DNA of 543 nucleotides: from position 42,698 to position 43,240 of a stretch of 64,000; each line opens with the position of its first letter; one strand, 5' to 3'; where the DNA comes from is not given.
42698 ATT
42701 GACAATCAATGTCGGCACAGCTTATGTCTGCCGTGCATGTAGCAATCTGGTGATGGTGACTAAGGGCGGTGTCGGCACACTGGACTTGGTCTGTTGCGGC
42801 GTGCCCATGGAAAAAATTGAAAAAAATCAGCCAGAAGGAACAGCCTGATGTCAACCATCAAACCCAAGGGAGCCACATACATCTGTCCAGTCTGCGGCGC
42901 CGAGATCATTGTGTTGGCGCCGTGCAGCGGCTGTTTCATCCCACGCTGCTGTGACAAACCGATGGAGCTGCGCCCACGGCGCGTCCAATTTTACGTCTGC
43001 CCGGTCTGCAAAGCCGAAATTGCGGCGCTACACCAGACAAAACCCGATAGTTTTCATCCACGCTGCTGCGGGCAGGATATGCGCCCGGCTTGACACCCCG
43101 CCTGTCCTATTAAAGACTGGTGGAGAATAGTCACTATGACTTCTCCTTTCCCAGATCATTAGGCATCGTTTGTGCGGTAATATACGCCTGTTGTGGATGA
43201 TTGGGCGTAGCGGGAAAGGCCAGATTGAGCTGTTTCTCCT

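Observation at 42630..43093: Translationally coupled pair of desulforedoxin-like genes: a monomer plus a single-chain tandem 'pseudo-dimer'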

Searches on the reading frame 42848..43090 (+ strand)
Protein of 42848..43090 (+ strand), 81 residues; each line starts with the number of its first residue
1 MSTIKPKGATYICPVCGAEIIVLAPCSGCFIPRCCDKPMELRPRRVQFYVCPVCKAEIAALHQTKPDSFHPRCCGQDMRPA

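Call 3: search_protein_families(library=pfam, proteins=[window:42848-43090:+], max_evalue=1)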
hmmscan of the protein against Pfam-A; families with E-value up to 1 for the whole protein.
window:42848-43090:+ (81 aa): 25 families
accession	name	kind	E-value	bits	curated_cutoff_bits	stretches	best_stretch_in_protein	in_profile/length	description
PF06397.17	Desulfoferrod_N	-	5.2e-07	29.6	23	1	8-41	4-35/36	Desulfoferrodoxin, N-terminal domain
PF17283.8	Zn_ribbon_SprT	-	0.00053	20.4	28.1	1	32-57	8-33/38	SprT-like zinc ribbon domain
PF18439.7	zf_UBZ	-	0.00065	19.7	25.6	0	10-21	2-13/32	Ubiquitin-Binding Zinc Finger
PF21349.2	RUBY_RBDX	-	0.0013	18.6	26.5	2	12-18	18-24/30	Rubrerythrin, rubredoxin-like domain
PF23548.1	Zn_ribbon_FGT1_2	-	0.0042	17.1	27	2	50-60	22-32/35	FORGETTER1 second zinc ribbon domain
PF08274.17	Zn_Ribbon_YjdM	-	0.007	16.8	30.8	1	8-20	17-29/30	PhnA Zinc-Ribbon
PF09963.14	DUF2197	-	0.0074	17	22.2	1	40-60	23-43/56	Uncharacterized protein conserved in bacteria (DUF2197)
PF25164.1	CoiA_N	-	0.009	15.9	26.3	1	5-22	13-29/50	Competence protein CoiA, N-terminal domain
PF19126.5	DUF5810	-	0.015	15.9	26.9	0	49-59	3-13/66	Family of unknown function (DUF5810)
PF24921.1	RING_XB3-XBAT31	-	0.015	15.7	50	1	26-59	22-56/57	E3 ubiquitin-protein ligase XB3/XBAT31 RING finger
PF13912.12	zf-C2H2_6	-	0.032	14.7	25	0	11-19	2-10/27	C2H2-type zinc finger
PF25403.1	zf-C2H2_ZFAND2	-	0.059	13.8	27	0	49-67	3-21/40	ZFAND2A/B-like C2H2 zinc finger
PF07191.17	Zn_ribbon_6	-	0.06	13.8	25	0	6-29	12-35/67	Double zinc ribbon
PF25169.1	DUF7830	-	0.066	13.5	27.5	0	44-70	30-55/72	Domain of unknown function (DUF7830)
PF08271.17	Zn_Ribbon_TF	-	0.26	11.3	29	0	9-19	18-28/43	TFIIB zinc-binding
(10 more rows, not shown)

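Call 4: search_protein_families(library=ncbifam, proteins=[window:42848-43090:+], max_evalue=1)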
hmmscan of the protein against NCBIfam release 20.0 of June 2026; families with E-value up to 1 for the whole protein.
window:42848-43090:+ (81 aa): 6 families
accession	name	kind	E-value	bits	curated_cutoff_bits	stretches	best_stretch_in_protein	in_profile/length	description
TIGR00320.1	dfx_rbo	equivalog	0.00017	21.7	146.9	1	10-42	7-37/125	desulfoferrodoxin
NF053522.1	NblD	equivalog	0.013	15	80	0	50-61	2-13/62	NblD family protein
TIGR01206.1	lysW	equivalog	0.027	14.4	53.2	0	13-20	5-12/54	lysine biosynthesis protein LysW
NF011481.0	PRK14890.1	equivalog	0.032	14.2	61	1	6-22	21-39/61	putative Zn-ribbon RNA-binding protein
TIGR00319.1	desulf_FeS4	domain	0.095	12.4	36.05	1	10-39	7-34/34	desulfoferrodoxin FeS4 iron-binding domain-containing protein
NF001839.0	PRK00564.1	equivalog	0.24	11.6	112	1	33-63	73-103/117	hydrogenase/urease nickel incorporation protein HypA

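Call 5: find_homologous_proteins(query=window:42848-43090:+, max_evalue=0.001)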
Query window:42848-43090:+ (81 aa): 5 proteins with E <= 0.001 among 8 candidates.
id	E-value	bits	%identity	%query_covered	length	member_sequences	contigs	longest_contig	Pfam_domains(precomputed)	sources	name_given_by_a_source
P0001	9.2e-50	184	100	100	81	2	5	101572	PF06397.18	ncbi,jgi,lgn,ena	ncbi:MAG: hypothetical protein ACOYCD_01670 [Kiritimatiellia bacterium]|jgi:hypothetical protein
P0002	3.7e-36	141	77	100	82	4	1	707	PF26408.2,PF06397.18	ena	-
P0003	4.0e-25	105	60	95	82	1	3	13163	PF06397.18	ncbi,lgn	-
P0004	1.4e-17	81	53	96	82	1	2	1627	PF06397.18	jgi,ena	-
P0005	6.0e-17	79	50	96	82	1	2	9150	PF06397.18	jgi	jgi:DNA-directed RNA polymerase subunit RPC12/RpoP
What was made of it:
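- JGI names one member 'RNA polymerase subunit RPC12/RpoP' (call 5).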

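Call 9: find_encoding_contigs(protein=P0003, flank=6000, max_places=3)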
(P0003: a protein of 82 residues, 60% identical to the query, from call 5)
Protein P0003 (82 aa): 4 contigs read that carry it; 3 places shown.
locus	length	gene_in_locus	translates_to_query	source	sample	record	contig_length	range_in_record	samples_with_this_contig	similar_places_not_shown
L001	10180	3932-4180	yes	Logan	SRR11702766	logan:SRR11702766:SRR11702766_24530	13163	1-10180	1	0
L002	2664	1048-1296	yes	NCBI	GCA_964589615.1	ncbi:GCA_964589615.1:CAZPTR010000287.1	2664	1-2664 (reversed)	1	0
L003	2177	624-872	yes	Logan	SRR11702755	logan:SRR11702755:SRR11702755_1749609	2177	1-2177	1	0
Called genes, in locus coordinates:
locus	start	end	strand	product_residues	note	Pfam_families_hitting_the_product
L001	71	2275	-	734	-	PF05426:Alginate_lyase (weak), PF07940:Hepar_II_III_C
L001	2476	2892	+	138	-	PF00581:Rhodanese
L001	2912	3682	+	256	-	PF00106:adh_short, PF13561:adh_short_C2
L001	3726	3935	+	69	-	PF06397:Desulfoferrod_N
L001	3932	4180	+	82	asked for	PF06397:Desulfoferrod_N (faint)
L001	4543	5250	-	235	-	-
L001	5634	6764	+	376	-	PF04055:Radical_SAM, PF06968:BATS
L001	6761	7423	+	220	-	PF02581:TMP-TENI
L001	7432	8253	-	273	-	PF04951:Peptidase_M55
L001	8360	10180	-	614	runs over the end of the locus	PF00111:Fer2, PF17650:RACo_linker, PF17651:Raco_middle, PF14574:RACo_C_ter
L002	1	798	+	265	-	?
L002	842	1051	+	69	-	PF06397:Desulfoferrod_N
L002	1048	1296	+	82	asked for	PF06397:Desulfoferrod_N (faint)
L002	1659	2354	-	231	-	-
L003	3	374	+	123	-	?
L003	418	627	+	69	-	PF06397:Desulfoferrod_N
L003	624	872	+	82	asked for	PF06397:Desulfoferrod_N (faint)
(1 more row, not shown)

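Call 10: find_encoding_contigs(protein=P0005, flank=6000, max_places=3)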
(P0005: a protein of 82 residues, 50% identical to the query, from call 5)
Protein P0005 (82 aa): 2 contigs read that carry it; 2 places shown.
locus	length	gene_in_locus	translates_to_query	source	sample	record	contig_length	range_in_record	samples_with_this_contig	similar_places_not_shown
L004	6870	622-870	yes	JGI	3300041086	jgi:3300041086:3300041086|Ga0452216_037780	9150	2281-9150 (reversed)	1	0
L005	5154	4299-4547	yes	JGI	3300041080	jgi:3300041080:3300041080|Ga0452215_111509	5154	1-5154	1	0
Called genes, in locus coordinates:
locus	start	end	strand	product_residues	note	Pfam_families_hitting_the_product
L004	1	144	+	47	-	?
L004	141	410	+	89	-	-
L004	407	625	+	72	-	PF06397:Desulfoferrod_N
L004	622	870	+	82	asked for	PF06397:Desulfoferrod_N (weak)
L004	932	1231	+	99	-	PF11756:YgbA_NO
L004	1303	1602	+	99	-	PF02311:AraC_binding, PF07883:Cupin_2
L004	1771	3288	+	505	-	PF03063:Prismane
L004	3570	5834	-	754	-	PF18884:TSP3_bac (faint)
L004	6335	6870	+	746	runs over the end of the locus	PF01751:Toprim, PF01131:Topoisom_bac, PF01396:Zn_ribbon_Top1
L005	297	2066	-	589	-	PF01436:NHL (faint), PF03783:CsgG (faint), PF07004:SHIPPO-rpt (faint), PF06739:SBBP, PF18884:TSP3_bac (weak)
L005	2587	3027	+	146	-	PF13545:HTH_Crp_2 (faint), PF02082:Rrf2, PF03444:WHD_HrcA (weak), PF12802:MarR_2 (weak), PF01047:MarR (weak)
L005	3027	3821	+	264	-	PF00037:Fer4 (weak), PF12837:Fer4_6, PF13237:Fer4_10 (weak), PF14697:Fer4_21 (weak), PF12838:Fer4_7 (weak), PF13187:Fer4_9 (faint), PF27217:AF_0155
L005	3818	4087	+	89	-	-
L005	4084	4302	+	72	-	PF06397:Desulfoferrod_N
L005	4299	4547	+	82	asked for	PF06397:Desulfoferrod_N (weak)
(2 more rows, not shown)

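Call 15: search_solved_structures(query=window:42848-43090:+, max_evalue=10, show_alignments=3)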
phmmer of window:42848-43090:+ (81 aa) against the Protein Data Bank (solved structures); distinct sequences matched with E-value up to 10: 13.
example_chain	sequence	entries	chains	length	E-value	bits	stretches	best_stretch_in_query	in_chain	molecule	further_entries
4v3k_C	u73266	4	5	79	0.056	16.9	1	12-63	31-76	E3 UBIQUITIN-PROTEIN LIGASE RNF38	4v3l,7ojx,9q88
2jmd_A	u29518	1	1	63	0.13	15.8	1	6-69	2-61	TNF receptor-associated factor 6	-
9fhl_C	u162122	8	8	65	0.23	15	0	5-18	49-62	Small zinc finger protein HVO-2753-like zinc-binding pocket domain-containing protein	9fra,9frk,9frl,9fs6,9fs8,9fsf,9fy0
5k2m_E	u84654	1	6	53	0.24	14.9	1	12-23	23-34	Probable lysine biosynthesis protein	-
3ldy_A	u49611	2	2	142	0.27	14.8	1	50-78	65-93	restriction endonuclease PacI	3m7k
6mif_A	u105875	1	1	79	0.28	14.7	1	23-56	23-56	LIM and senescent cell antigen-like-containing domain protein 1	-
7d2s_B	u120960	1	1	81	0.3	14.6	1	23-56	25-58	LIM and senescent cell antigen-like-containing domain protein 1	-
5urw_11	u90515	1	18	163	0.5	13.9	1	46-73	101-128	Hcp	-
1rdv_A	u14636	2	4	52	1.5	12.4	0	8-19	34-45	RUBREDOXIN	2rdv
1rb9_A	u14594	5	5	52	1.6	12.2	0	9-18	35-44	RUBREDOXIN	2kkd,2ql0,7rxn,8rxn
1spw_A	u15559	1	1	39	2.2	11.9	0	11-19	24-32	Rubredoxin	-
7d2t_B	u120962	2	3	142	5.9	10.5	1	24-56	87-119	LIM and senescent cell antigen-like-containing domain protein 1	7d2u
7lt9_B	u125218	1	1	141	8.4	10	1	23-56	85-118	LIM and senescent cell antigen-like-containing domain protein 1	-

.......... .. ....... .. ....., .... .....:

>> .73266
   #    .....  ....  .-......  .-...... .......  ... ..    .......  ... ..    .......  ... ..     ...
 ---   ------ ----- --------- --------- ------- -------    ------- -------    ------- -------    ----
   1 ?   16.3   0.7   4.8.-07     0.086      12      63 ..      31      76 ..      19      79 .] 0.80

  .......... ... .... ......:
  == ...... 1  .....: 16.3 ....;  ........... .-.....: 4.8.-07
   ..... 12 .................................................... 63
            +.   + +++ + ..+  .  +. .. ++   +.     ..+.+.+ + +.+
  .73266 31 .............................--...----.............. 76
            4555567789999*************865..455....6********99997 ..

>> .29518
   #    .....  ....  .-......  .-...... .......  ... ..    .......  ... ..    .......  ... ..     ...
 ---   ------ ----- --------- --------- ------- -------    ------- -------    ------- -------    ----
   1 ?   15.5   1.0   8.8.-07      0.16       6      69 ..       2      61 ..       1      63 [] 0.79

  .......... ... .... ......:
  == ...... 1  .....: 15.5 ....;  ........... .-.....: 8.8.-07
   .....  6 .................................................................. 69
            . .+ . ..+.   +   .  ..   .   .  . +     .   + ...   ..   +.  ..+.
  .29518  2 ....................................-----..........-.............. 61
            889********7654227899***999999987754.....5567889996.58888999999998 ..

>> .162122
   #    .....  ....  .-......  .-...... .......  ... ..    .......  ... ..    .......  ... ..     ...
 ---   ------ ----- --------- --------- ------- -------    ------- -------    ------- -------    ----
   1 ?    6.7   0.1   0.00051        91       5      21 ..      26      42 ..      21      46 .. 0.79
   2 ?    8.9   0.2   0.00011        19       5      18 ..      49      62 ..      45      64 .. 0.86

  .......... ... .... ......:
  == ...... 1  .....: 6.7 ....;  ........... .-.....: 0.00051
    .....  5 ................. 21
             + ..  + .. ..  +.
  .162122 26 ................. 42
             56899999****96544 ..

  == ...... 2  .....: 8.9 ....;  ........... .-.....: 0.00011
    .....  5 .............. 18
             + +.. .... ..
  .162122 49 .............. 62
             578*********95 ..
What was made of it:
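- On Rubredoxin (PF00301): PDB rubredoxins match only at E 1.5-2.2 over one knuckle (call 15).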

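Call 20: search_protein_representatives(alignment_id=A1)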
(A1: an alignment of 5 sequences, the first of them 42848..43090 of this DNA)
Query: 5 sequences, 82 profile positions. Proteins with E-value up to 0.001 (for the whole library): 78; up to 1e-10: 47; up to 1e-30: 0. The best 78 are listed.
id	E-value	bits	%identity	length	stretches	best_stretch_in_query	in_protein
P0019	7.3e-29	116.0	-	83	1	1-80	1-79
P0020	2.4e-27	111.2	-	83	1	2-81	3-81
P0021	4.9e-27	110.2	-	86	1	1-80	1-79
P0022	5.4e-26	106.9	-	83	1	1-80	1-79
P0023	1.9e-25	105.1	-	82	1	1-81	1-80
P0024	4.6e-25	103.9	-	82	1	1-81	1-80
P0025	7.4e-25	103.2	-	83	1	1-81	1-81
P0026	7.7e-25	103.1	-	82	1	2-81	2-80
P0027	3.2e-24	101.2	-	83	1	1-82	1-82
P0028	3.9e-24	100.9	-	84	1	1-79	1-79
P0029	6.5e-24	100.2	-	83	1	6-80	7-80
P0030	2.3e-22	95.2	-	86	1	3-79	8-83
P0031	2.8e-22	94.9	-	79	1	12-82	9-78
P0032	4.5e-22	94.3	-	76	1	6-79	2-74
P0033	4.7e-22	94.2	-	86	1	5-81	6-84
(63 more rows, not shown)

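Call 25: find_related_loci(query=A4, collection=genome_contigs, flank=6000)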
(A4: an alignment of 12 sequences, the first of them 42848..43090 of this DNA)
Query A4 (81 aa) in genome_contigs; peptide patterns used: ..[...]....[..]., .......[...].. (x = any residue, [..] = any of these).
153 stretches matched a pattern; 50 encode a relative of the query (tblastn E <= 1e-3); 50 distinct loci.
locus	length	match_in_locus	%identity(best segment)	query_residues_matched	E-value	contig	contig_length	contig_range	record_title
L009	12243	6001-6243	74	1-81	2e-39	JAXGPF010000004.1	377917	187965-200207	MAG: Kiritimatiellia bacterium isolate AnMBR.bin297 bin297_4, whole genome shotgun sequence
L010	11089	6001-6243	75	1-81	4e-39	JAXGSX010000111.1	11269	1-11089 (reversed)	MAG: Kiritimatiellia bacterium isolate AnMBR.bin383 bin383_111, whole genome shotgun sequence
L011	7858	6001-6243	73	1-81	2e-37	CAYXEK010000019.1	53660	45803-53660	MAG TPA_asm: uncultured Verrucomicrobiota bacterium isolate binchicken_co27_383 genome assembly, contig: NODE_1036_lengt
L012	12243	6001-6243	69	1-81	2e-35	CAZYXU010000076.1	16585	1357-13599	MAG TPA_asm: uncultured Verrucomicrobiota bacterium isolate SRP192927_co3_865 genome assembly, contig: NODE_7787_length_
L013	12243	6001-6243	52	1-81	2e-23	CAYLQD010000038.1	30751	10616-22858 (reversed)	MAG TPA_asm: uncultured Planctomycetota bacterium isolate binchicken_co97_512 genome assembly, contig: NODE_5992_length_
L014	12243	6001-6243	54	1-80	2e-23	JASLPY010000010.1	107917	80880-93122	MAG: Kiritimatiellia bacterium isolate Arabian11_MAG_70 NODE_10_length_107917_cov_7.722978, whole genome shotgun sequenc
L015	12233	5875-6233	57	1-79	3e-21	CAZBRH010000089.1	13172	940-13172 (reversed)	MAG TPA_asm: uncultured Planctomycetota bacterium isolate SRP290908_co1_415 genome assembly, contig: NODE_6598_length_13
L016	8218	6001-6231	53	1-78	4e-21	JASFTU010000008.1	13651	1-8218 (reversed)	MAG: Candidatus Brocadiaceae bacterium isolate D1103U20metaG_sub_Bin_331 D1103U20metaG_FD_scaffold_1199_c1, whole genome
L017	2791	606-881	52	2-78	3e-21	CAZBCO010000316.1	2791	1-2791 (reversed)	MAG TPA_asm: uncultured Planctomycetota bacterium isolate SRP067234_co1_310 genome assembly, contig: k99_765142, whole g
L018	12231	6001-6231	55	1-78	6e-21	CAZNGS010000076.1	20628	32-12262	MAG TPA_asm: uncultured candidatus Brocadiaceae bacterium isolate SRP141376_co1_16 genome assembly, contig: NODE_5536_le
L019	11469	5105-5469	51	2-79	8e-21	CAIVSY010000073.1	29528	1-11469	uncultured bacterium isolate LaPlata_bin-2000 genome assembly, contig: bin-2000:073/118, whole genome shotgun sequence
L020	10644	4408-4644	54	1-74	2e-19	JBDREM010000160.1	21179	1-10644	MAG: Planctomycetota bacterium isolate MEGAHIT-group-1.315 k141_11740045, whole genome shotgun sequence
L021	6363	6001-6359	57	6-78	2e-19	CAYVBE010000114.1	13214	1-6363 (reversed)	MAG TPA_asm: uncultured candidatus Brocadiaceae bacterium isolate SRP141376_co1_238 genome assembly, contig: NODE_9057_l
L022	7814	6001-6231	46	1-78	5e-19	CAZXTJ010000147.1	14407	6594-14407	MAG TPA_asm: uncultured bacterium isolate binchicken_co56_54 genome assembly, contig: NODE_1199_length_14407_cov_7.28233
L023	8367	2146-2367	52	6-80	7e-19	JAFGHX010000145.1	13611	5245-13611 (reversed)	MAG: Kiritimatiellae bacterium isolate Zod_Metabat.16 k87_3969880, whole genome shotgun sequence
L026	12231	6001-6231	50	1-80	9e-18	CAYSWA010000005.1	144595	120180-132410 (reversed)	MAG TPA_asm: uncultured candidatus Brocadiaceae bacterium isolate SRP141376_co1_83 genome assembly, contig: NODE_232_len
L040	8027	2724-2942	44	1-78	3e-14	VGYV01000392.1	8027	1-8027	MAG: Planctomycetota bacterium isolate M_DeepCast_400m_m2_195 M_DeepCast_400m_m2_195_Ga0194112_10018524, whole genome sh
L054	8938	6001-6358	35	1-78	3e-11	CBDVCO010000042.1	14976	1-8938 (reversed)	MAG TPA_asm: uncultured bacterium isolate SRR22302368_binner123_Refined_21 genome assembly, contig: ERZ25747235.1370, wh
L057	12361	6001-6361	36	8-79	5e-10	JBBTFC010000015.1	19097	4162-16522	MAG: Deltaproteobacteria bacterium isolate H14-bin053_1 H14_bin053_1_000000000015, whole genome shotgun sequence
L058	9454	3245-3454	36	8-79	2e-8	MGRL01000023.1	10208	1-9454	MAG: Deltaproteobacteria bacterium RIFCSPHIGHO2_02_FULL_43_33 rifcsphigho2_02_scaffold_14144, whole genome shotgun seque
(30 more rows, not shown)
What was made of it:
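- Tried and rejected: It was repeated with 12 sequences (call 25).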

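Call 29: search_protein_families(library=pfam, proteins=[L054:6650-7189:+, L057:4607-5908:+, L013:4500-5735:+, L013:6657-8336:+, L058:4452-5669:+, L012:6840-7604:+, L015:3318-3821:+, L040:3021-4052:+, L054:4178-4609:+, L026:3700-4254:+], max_evalue=0.00001)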
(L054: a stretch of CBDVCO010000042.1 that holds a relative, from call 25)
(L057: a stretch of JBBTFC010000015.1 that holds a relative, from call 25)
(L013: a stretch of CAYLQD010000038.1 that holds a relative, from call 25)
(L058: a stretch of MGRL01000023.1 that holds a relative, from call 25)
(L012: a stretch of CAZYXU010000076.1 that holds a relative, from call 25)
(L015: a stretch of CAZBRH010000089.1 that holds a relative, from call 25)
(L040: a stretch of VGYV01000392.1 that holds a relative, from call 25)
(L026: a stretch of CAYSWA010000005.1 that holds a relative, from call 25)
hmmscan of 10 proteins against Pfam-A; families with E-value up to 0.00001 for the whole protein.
L054:6650-7189:+ (180 aa): 1 family
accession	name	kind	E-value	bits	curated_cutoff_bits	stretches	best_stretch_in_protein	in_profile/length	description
PF02915.23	Rubrerythrin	-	6.8e-14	52.8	22.8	1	13-155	3-134/137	Rubrerythrin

L057:4607-5908:+ (434 aa): 1 family
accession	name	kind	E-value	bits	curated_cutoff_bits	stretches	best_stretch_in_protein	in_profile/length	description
PF02636.23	Methyltransf_28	-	1.6e-52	178.9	23.3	1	126-360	1-249/249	Putative S-adenosyl-L-methionine-dependent methyltransferase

L013:4500-5735:+ (412 aa): 2 families
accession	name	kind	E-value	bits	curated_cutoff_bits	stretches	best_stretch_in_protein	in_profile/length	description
PF19583.5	ODP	-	5.5e-22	79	27.2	1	36-227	3-194/194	ODP family beta lactamase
PF00753.33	Lactamase_B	-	4.3e-15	56.6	22.7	1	34-191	4-162/196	Metallo-beta-lactamase superfamily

L013:6657-8336:+ (560 aa): 1 family
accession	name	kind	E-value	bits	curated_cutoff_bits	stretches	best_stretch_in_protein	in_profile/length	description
PF03063.25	Prismane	-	2.4e-172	574.6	27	1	3-555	1-512/513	Prismane/CO dehydrogenase family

L058:4452-5669:+ (406 aa): 4 families
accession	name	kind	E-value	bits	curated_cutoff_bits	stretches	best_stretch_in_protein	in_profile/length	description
PF01494.25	FAD_binding_3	-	3.5e-13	50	22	0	90-155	96-167/349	FAD binding domain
PF01266.30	DAO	-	1.4e-08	35.1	27.9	0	4-37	1-34/353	FAD dependent oxidoreductase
PF22578.2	GGR_cat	-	5.7e-07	29.8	27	1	189-233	26-72/88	Geranylgeranyl reductase catalytic domain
PF04820.20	Trp_halogenase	-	8.8e-07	28.6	21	0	76-317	140-375/458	Tryptophan halogenase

L012:6840-7604:+ (255 aa): 0 families

L015:3318-3821:+ (168 aa): 1 family
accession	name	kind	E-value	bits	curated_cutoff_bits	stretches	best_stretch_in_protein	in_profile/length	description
PF02082.26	Rrf2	-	1.5e-28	100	30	1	34-157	2-128/132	Iron-dependent Transcriptional regulator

L040:3021-4052:+ (344 aa): 9 families
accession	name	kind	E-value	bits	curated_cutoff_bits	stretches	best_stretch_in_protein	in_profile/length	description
PF07992.20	Pyr_redox_2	-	8.1e-52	176.9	26.1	1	38-322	2-288/291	Pyridine nucleotide-disulphide oxidoreductase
PF13738.12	Pyr_redox_3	-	5.1e-25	88.8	30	1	102-308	90-305/305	Pyridine nucleotide-disulphide oxidoreductase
PF00070.33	Pyr_redox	-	2.8e-17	63.4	22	1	180-251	2-80/82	Pyridine nucleotide-disulphide oxidoreductase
PF01266.30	DAO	-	1.7e-11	44.7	27.9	1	38-72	1-37/353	FAD dependent oxidoreductase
PF00890.30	FAD_binding_2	-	8.1e-09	35.6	20.4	1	38-75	1-39/414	FAD binding domain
PF03486.20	HI0933_like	-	1.6e-07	31.4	50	0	38-69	2-33/244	HI0933-like protein Rossmann domain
PF01134.28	GIDA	-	2.8e-07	30.4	22.1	0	38-71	1-29/391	Glucose inhibited division protein A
PF12831.13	FAD_oxidored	-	6.1e-07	29.5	27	1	38-76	1-39/416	FAD dependent oxidoreductase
PF01946.23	Thi4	-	9.7e-07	28.7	26.2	0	36-72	17-55/235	Thi4 family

L054:4178-4609:+ (144 aa): 2 families
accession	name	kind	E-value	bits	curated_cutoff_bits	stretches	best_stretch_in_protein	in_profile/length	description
PF00210.30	Ferritin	-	5.8e-31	107.8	24.5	1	11-141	2-138/142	Ferritin-like domain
PF02915.23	Rubrerythrin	-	3.6e-08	34.3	22.8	1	13-135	3-133/137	Rubrerythrin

L026:3700-4254:+ (185 aa): 1 family
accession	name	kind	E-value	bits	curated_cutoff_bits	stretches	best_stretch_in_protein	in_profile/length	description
PF01966.28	HD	-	5.5e-14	52.9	22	1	56-152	3-112/116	HD domain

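Call 36: predict_structure(alignment_id=A3)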
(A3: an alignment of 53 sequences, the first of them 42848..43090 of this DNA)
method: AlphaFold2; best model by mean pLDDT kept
length: 81 residues; sequences in the alignment: 53
mean_pLDDT: 87.6   pTM: 0.68
mean pLDDT of the five models: 87.6, 87.4, 87.3, 85.5, 83.5
residues with pLDDT >= 90: 49; 70-90: 24; 50-70: 5; < 50: 3
segments of 3 or more residues with pLDDT < 50: 1-3
pLDDT, mean of each block of 10 residues (from residue 1): 68 96 83 96 89 95 78 96 89
secondary structure, 60 per line:
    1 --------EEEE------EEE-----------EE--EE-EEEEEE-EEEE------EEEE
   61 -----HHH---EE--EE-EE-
elements in order: E9-12 E19-21 E40-45 E47-50 E57-60
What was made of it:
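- On Desulforedoxin proper (36-aa homodimer): The AF2 pTM of 0.68 and the beta-hairpin across the domain junction (E40-45/E47-50, call 36) indicate a fixed two-domain unit.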
